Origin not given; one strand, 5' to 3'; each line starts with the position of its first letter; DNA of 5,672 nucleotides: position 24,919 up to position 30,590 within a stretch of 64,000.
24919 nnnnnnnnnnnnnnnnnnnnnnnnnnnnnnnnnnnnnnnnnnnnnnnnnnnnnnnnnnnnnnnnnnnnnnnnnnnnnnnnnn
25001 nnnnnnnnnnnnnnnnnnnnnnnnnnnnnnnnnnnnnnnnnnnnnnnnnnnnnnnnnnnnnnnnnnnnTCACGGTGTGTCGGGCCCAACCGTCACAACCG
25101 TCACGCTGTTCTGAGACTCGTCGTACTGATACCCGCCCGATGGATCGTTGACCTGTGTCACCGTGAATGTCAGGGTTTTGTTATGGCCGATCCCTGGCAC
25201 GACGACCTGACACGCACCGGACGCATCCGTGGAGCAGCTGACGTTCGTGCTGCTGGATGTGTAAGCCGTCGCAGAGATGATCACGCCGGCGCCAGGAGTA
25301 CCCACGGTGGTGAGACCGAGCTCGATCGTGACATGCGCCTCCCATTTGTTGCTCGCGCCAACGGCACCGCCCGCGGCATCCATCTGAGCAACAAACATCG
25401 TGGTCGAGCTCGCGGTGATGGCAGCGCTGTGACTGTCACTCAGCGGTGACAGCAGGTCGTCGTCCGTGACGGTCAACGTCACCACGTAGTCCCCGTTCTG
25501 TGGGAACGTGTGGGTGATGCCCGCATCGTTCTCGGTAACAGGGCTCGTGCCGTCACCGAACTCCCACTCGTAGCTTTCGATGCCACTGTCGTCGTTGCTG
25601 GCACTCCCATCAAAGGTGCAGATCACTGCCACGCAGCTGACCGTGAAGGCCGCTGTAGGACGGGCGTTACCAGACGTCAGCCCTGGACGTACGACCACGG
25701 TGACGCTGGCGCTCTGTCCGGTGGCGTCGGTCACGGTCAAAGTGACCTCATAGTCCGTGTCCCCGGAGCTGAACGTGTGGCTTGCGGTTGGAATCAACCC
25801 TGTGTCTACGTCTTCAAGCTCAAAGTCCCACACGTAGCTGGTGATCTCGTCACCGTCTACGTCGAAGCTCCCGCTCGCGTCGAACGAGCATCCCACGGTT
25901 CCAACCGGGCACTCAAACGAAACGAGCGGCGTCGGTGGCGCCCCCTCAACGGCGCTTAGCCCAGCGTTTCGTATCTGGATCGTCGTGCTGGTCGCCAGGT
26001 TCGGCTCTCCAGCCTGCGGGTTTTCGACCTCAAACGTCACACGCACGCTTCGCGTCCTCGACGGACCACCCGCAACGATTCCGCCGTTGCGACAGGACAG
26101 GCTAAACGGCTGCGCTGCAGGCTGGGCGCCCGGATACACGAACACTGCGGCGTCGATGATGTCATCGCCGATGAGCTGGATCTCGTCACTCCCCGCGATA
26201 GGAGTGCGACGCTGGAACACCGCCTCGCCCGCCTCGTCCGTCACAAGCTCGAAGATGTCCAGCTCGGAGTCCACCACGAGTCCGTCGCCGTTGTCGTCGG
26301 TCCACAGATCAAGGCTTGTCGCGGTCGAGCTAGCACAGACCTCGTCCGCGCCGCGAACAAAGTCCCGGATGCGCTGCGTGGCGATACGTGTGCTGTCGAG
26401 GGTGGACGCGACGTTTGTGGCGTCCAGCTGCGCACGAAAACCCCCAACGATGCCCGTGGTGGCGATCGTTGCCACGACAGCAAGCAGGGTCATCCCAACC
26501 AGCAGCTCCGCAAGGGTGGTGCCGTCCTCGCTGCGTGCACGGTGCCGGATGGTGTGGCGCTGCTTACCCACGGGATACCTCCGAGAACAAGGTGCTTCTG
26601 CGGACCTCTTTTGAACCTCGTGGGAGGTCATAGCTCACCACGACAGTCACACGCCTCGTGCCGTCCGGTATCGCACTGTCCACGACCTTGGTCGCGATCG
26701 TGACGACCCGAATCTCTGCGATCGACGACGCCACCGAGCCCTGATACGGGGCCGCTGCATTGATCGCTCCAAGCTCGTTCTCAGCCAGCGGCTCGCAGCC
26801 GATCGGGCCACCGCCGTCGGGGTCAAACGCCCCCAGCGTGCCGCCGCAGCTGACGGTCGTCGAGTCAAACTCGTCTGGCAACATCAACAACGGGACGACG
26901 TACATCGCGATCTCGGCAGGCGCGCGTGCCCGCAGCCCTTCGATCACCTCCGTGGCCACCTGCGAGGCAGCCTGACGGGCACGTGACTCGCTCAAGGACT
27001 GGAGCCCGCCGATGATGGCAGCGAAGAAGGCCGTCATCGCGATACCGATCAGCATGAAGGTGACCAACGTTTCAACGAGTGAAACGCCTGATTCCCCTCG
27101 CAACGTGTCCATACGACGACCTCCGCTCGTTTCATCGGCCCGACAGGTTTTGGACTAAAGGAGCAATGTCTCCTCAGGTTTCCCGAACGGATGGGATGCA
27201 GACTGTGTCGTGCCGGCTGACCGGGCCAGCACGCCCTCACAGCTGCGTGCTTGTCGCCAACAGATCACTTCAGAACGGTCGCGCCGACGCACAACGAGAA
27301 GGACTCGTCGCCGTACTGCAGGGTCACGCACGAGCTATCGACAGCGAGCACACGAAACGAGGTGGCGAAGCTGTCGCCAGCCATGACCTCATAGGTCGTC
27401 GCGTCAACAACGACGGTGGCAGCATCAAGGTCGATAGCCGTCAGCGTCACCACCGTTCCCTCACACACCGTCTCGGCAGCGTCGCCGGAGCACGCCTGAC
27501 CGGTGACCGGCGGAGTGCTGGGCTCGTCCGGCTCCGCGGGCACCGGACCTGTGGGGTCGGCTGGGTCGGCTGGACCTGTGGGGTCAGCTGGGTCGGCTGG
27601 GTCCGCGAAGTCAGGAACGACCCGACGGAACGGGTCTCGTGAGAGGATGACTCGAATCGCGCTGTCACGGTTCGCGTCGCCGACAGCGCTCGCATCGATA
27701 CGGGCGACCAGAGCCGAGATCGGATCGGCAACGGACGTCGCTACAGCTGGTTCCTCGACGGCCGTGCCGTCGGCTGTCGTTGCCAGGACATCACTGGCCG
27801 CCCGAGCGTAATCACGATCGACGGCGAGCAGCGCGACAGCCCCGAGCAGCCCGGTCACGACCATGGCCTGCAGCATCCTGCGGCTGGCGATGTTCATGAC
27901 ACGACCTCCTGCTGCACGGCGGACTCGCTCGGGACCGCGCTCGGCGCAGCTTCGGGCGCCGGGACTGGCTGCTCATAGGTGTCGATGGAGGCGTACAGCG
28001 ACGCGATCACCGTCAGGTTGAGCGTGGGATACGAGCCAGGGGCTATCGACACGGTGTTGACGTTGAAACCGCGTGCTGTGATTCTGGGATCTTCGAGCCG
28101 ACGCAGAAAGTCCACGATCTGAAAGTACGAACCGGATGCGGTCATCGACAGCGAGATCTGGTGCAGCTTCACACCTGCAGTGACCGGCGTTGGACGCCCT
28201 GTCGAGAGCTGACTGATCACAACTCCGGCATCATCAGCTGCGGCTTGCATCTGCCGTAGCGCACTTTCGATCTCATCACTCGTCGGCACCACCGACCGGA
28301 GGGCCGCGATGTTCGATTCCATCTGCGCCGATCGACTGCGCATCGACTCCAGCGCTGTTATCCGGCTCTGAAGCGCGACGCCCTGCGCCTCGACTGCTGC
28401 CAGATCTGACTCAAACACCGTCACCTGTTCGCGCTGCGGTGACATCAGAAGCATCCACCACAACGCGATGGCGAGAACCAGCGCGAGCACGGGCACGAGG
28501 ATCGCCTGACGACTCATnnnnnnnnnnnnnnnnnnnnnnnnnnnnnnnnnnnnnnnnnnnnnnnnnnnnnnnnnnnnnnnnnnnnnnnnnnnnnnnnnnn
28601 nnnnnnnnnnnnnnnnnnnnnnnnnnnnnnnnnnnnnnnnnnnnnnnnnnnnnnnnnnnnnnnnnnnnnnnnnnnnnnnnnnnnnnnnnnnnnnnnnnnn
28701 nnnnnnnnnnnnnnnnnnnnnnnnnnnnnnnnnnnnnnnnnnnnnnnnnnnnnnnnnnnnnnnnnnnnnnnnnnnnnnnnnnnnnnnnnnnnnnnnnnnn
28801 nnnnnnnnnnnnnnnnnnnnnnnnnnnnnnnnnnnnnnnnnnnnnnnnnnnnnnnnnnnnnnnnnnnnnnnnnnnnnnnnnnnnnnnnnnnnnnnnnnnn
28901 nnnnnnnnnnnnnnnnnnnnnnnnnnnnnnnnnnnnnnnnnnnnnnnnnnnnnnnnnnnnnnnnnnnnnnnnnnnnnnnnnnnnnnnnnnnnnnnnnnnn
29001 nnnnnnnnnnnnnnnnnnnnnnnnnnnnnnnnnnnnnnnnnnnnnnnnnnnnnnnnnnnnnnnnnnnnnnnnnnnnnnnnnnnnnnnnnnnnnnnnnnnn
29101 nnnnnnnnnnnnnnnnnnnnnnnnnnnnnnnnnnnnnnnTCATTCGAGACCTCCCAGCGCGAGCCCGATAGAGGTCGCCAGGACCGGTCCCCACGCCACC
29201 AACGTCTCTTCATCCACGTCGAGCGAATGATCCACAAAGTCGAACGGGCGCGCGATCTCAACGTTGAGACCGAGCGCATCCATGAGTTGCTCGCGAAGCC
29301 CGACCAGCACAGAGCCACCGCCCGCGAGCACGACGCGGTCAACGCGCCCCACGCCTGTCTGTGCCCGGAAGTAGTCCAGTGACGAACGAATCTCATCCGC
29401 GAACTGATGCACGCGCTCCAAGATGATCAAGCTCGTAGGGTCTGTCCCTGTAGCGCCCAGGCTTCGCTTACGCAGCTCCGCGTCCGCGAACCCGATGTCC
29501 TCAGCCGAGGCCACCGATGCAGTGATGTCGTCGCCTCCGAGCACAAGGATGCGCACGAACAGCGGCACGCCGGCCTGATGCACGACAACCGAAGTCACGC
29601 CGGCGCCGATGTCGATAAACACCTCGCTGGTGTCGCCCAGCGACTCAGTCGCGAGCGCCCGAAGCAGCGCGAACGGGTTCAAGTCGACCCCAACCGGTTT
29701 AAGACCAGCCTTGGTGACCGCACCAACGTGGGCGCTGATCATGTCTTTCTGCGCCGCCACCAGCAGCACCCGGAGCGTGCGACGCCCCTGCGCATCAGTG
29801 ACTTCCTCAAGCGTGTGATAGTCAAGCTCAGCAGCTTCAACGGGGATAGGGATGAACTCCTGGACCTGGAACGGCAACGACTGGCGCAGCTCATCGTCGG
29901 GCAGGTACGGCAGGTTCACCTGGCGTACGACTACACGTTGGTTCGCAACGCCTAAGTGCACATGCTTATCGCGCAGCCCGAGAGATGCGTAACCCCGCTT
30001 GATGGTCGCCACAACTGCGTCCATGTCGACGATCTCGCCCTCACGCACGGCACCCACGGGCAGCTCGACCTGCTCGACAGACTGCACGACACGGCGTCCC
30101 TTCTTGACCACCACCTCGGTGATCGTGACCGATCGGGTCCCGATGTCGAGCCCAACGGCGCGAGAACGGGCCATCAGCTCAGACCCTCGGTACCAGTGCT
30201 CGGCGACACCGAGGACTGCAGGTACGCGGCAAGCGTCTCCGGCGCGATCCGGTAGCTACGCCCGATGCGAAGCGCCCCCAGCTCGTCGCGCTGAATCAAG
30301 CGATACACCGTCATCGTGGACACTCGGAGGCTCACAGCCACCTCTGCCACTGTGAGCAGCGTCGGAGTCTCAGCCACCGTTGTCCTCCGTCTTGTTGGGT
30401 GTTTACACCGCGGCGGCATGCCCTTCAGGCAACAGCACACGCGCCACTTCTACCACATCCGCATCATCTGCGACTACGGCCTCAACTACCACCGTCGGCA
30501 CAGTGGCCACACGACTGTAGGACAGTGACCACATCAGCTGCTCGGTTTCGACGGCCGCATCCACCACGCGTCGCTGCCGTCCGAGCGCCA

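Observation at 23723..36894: Complete type IVa-like pilus operon with a retraction ATPase, sitting between aroE and aroC in the conserved shikimate block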

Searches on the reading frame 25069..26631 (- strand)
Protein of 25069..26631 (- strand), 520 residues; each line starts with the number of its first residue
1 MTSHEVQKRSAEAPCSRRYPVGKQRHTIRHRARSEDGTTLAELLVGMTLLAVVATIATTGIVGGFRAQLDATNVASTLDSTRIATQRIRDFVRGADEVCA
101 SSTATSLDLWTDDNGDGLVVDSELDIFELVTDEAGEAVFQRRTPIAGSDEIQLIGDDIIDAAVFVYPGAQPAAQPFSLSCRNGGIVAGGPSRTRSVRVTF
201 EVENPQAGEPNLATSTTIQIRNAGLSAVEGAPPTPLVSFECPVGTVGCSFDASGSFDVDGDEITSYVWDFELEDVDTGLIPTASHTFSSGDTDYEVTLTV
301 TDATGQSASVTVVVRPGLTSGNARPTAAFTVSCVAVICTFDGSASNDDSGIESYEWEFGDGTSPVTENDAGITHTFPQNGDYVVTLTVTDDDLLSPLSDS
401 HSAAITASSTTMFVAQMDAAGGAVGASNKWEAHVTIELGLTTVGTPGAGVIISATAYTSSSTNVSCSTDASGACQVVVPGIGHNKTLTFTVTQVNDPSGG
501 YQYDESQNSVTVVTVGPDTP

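Call 5: search_protein_families(library=pfam, proteins=[window:25069-26631:-], max_evalue=0.01)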
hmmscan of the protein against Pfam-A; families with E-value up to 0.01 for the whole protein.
window:25069-26631:- (520 aa): 5 families
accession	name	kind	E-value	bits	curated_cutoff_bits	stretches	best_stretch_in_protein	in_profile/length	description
PF18911.6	PKD_4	-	5.4e-27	94.1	27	2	322-392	1-72/85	PKD domain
PF00801.26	PKD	-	4e-18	65.6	23.5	2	343-391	24-68/80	PKD domain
PF22352.2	K319L-like_PKD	-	3.5e-11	43.4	27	1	338-392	14-72/84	K319L-like, PKD domain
PF18981.6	InlK_D3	-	0.0012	19.3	25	0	293-314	51-73/75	Internalin K domain (D3/D4)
PF07963.17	N_methyl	-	0.003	17.5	21.2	1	39-57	8-26/27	Prokaryotic N-terminal methylation motif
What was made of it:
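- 25069..26571 (-): Minor prepilin 2: modular pilin with two PKD domains. PKD_4 94 bits in two copies; weak N_methyl (call 5).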

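Call 7: search_protein_families(library=ncbifam, proteins=[window:25069-26631:-], max_evalue=1)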
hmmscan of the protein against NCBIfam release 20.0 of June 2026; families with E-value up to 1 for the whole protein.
window:25069-26631:- (520 aa): 4 families
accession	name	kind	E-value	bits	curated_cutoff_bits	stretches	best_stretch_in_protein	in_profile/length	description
NF058578.1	CPR_pilus_PamR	equivalog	0.0011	17.9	300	0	283-314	206-236/297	pilus system RbmA-like protein PamR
TIGR03786.1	strep_pil_rpt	domain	0.017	15.4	31.85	1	486-513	11-38/70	streptococcal pilin isopeptide linkage domain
NF033932.1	LapB_rpt_80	domain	0.03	14.6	45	0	293-313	2-23/83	LapB repeat-containing protein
TIGR02532.1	IV_pilin_GFxxxE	domain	0.86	9.6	16.3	0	39-58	5-24/24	prepilin-type N-terminal cleavage/methylation domain-containing protein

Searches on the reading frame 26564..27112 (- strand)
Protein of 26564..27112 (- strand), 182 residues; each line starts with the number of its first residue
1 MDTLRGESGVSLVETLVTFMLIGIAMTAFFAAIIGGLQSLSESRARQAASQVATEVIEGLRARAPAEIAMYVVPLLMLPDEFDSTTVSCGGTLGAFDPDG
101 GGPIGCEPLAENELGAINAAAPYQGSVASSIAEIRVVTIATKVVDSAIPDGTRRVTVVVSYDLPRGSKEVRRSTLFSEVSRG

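Call 5: search_protein_families(library=pfam, proteins=[window:26564-27112:-], max_evalue=0.01)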
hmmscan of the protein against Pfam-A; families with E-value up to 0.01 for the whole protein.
window:26564-27112:- (182 aa): 1 family
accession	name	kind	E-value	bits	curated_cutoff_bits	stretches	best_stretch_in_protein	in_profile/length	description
PF07963.17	N_methyl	-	0.0038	17.2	21.2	1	5-29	2-26/27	Prokaryotic N-terminal methylation motif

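Call 7: search_protein_families(library=ncbifam, proteins=[window:26564-27112:-], max_evalue=1)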
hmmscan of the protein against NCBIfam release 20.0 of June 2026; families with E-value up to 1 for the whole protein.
window:26564-27112:- (182 aa): 4 families
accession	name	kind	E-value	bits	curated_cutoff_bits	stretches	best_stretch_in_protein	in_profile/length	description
TIGR02523.1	type_IV_pilV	equivalog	9.2e-07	29.4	52.2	1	8-63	2-57/139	type IV pilus modification protein PilV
NF041013.1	T4P_ComGE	equivalog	0.0088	16.1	49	1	9-58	5-54/83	competence type IV pilus minor pilin ComGE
NF047828.1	T3SSXpsI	equivalog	0.14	12.2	150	1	9-65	3-59/132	type II secretion system protein XpsI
TIGR01708.2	typeII_sec_gspH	equivalog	0.15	12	80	1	7-55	1-46/169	type II secretion system minor pseudopilin GspH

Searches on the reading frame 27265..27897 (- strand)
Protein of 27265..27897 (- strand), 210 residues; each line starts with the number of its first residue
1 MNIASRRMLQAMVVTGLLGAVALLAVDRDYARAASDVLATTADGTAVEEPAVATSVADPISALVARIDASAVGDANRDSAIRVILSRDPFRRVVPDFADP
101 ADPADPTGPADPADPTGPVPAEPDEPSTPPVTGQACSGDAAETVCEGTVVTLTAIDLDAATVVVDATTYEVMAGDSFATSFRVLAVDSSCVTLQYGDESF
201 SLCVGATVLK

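Call 4: search_protein_families(library=pfam, proteins=[window:27265-27897:-], max_evalue=0.01)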
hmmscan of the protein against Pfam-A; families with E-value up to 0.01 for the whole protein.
window:27265-27897:- (210 aa): 1 family
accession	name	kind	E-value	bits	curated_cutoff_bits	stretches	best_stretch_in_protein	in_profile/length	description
PF25616.1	PhiKZ_gp35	-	0.00054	19.5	35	1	37-127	74-161/271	Bacteriophage PhiKZ capsid decoration protein gp35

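Call 6: search_protein_families(library=ncbifam, proteins=[window:27265-27897:-], max_evalue=0.01)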
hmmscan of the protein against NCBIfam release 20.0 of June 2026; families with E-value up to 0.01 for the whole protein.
window:27265-27897:- (210 aa): 0 families

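Call 56: search_protein_families(library=pfam, alignment_id=A6, max_evalue=1)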
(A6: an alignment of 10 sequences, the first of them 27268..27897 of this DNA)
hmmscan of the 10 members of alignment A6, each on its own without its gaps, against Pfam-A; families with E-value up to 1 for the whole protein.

A. member 1, window:27268-27897:- (210 aa): 2 families
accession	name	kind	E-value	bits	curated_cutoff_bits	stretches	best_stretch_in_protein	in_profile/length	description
PF25616.1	PhiKZ_gp35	-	0.00054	19.5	35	1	37-127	74-161/271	Bacteriophage PhiKZ capsid decoration protein gp35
PF16537.11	T2SSB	-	0.087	12.9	28.4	1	170-202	26-58/60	Type II secretion system protein B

B. families by the number of members that match (of 10 scanned): 6 families
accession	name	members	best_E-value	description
PF23922.1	DUF7261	1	6.7e-05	Family of unknown function (DUF7261)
PF25616.1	PhiKZ_gp35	1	0.00054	Bacteriophage PhiKZ capsid decoration protein gp35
PF16537.11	T2SSB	1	0.087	Type II secretion system protein B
PF16862.10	Glyco_hydro_79C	1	0.15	Glycosyl hydrolase family 79 C-terminal beta domain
PF11604.15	CusF_Ec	1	0.18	Copper binding periplasmic protein CusF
PF18210.6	Knl1_RWD_C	1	0.37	Knl1 RWD C-terminal domain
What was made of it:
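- Tried and rejected: Pfam on 10 orthologues of the PilP-position protein gave nothing significant (T2SSB E = 0.087; call 56).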

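Call 65: predict_structure(protein=window:27268-27897:-)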
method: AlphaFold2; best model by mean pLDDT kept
length: 210 residues; sequences in the alignment: 1
mean_pLDDT: 43.9   pTM: 0.26
mean pLDDT of the five models: 43.9, 43.4, 41.9, 40.1, 37.2
residues with pLDDT >= 90: 0; 70-90: 4; 50-70: 38; < 50: 168
segments of 3 or more residues with pLDDT < 50: 16-31, 33-60, 66-69, 71-118, 120-147, 149-179, 204-210
pLDDT, mean of each block of 10 residues (from residue 1): 58 47 46 46 41 45 50 45 45 37 40 43 40 32 43 37 30 32 59 66 39
secondary structure, 60 per line:
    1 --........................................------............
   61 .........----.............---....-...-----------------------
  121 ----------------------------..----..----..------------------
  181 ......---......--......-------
elements in order: H3-42 H49-69 H74-86 H90-93 E181-186 E190-195 E198-203
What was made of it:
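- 27265..27897 (-): PilP-position protein: TM helix, conserved SRDPF motif, Pro-rich repeat linker, small Cys-containing C-terminal beta domain. AF2 pLDDT 44 (call 65).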

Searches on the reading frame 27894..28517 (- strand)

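Call 4: search_protein_families(library=pfam, proteins=[window:27894-28517:-], max_evalue=0.01)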
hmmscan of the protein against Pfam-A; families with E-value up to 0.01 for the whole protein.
window:27894-28517:- (207 aa): 4 families
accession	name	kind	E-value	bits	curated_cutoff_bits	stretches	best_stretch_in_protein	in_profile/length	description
PF04350.18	PilO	-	1.1e-07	32.5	22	1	47-175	16-141/145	Pilus assembly protein, PilO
PF04612.17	T2SSM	-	1.6e-06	28.8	27.8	1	3-106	14-118/160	Type II secretion system (T2SS), protein M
PF10741.14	T2SSM_b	-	0.00051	20.3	21.7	1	87-154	20-86/111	Type II secretion system (T2SS), protein M subtype b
PF10506.14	USHBP1_PDZ-bd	-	0.005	17.4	24.5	0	57-92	28-63/65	Harmonin-binding protein USHBP1, PDZ-binding domain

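Call 6: search_protein_families(library=ncbifam, proteins=[window:27894-28517:-], max_evalue=0.01)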
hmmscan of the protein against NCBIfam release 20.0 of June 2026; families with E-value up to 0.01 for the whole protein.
window:27894-28517:- (207 aa): 2 families
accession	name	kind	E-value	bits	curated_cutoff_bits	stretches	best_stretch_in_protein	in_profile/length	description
NF040576.1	T2SS_GspM_XpsM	equivalog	5e-06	26.3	60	1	8-143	3-138/180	type II secretion system protein GspM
TIGR02976.1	phageshock_pspB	equivalog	0.0014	18.9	51.7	1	1-59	1-64/75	envelope stress response membrane protein PspB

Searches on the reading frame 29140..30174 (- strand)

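Call 4: search_protein_families(library=pfam, proteins=[window:29140-30174:-], max_evalue=0.01)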
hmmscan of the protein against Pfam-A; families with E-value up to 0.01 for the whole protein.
window:29140-30174:- (344 aa): 4 families
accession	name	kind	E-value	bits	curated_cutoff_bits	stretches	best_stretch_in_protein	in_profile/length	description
PF11104.14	PilM_2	-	2.8e-55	188.1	27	1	8-340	1-337/340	Type IV pilus assembly protein PilM;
PF14450.12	FtsA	-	3.7e-12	47.1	31.8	1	185-317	1-114/127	Cell division protein FtsA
PF06723.19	MreB_Mbl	-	3.1e-05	23.4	27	1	251-309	246-305/327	MreB/Mbl protein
PF25216.1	Volactin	-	0.0014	18.6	35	0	187-301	171-291/321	Volactin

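Call 6: search_protein_families(library=ncbifam, proteins=[window:29140-30174:-], max_evalue=0.01)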
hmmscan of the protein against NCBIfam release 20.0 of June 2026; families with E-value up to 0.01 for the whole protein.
window:29140-30174:- (344 aa): 9 families
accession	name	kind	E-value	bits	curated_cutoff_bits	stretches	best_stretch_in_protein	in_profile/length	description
TIGR01175.1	pilM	subfamily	1.5e-64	218.2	133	1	3-342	2-347/348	type IV pilus assembly protein PilM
NF045709.1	Amuc_1101_fam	equivalog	8.6e-37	127.2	650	1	1-342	1-349/608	Amuc_1101 family PilM-like pilus complex protein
TIGR01174.1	ftsA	equivalog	1.6e-16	60.4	175.85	1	130-242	143-256/371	cell division protein FtsA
NF011660.0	PRK15080.1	equivalog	3.1e-06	26.6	182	1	178-306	137-256/277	ethanolamine utilization protein EutJ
TIGR02529.1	EutJ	subfamily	8.5e-06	25.4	152.1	1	146-306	77-223/239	ethanolamine utilization protein EutJ family protein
NF007009.0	PRK09472.1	equivalog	1.1e-05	24.8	409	1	131-240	153-262/420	cell division protein FtsA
TIGR00904.1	mreB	subfamily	7.2e-05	22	365.75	1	251-308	253-311/334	MreB/Mrl family cell shape determining protein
NF010539.0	PRK13927.1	subfamily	0.00032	19.7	293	0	253-309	255-312/339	rod shape-determining protein MreB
NF010540.1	PRK13929.1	exception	0.002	17.3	515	0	251-309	251-310/334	rod-share determining protein MreBH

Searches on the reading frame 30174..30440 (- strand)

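Call 4: search_protein_families(library=pfam, proteins=[window:30174-30440:-], max_evalue=0.01)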
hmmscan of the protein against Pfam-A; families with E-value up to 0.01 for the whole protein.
window:30174-30440:- (88 aa): 3 families
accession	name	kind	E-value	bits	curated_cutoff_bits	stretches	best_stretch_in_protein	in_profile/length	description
PF12728.13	HTH_17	-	3.9e-13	49.9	27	1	28-76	1-49/51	Helix-turn-helix domain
PF13384.12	HTH_23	-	0.00068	19.8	24.6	1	28-51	17-40/50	Homeodomain-like domain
PF13551.12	HTH_29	-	0.0041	17.6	28.1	1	30-63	14-54/64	Winged helix-turn helix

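Call 6: search_protein_families(library=ncbifam, proteins=[window:30174-30440:-], max_evalue=0.01)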
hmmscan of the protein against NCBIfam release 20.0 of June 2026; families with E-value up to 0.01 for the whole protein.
window:30174-30440:- (88 aa): 3 families
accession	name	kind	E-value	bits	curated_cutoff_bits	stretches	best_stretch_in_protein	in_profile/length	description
TIGR01764.1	excise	domain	4.6e-14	52.5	28.8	1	28-75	1-48/49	excisionase family DNA-binding protein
NF047737.1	antiphage_MADS1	equivalog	1.2e-05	25.5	80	1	27-66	2-41/49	methylation-associated defense system helix-turn-helix domain-containing protein MAD1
NF040990.2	MamR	equivalog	0.001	19.3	100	1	25-75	40-90/91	magnetosome protein MamR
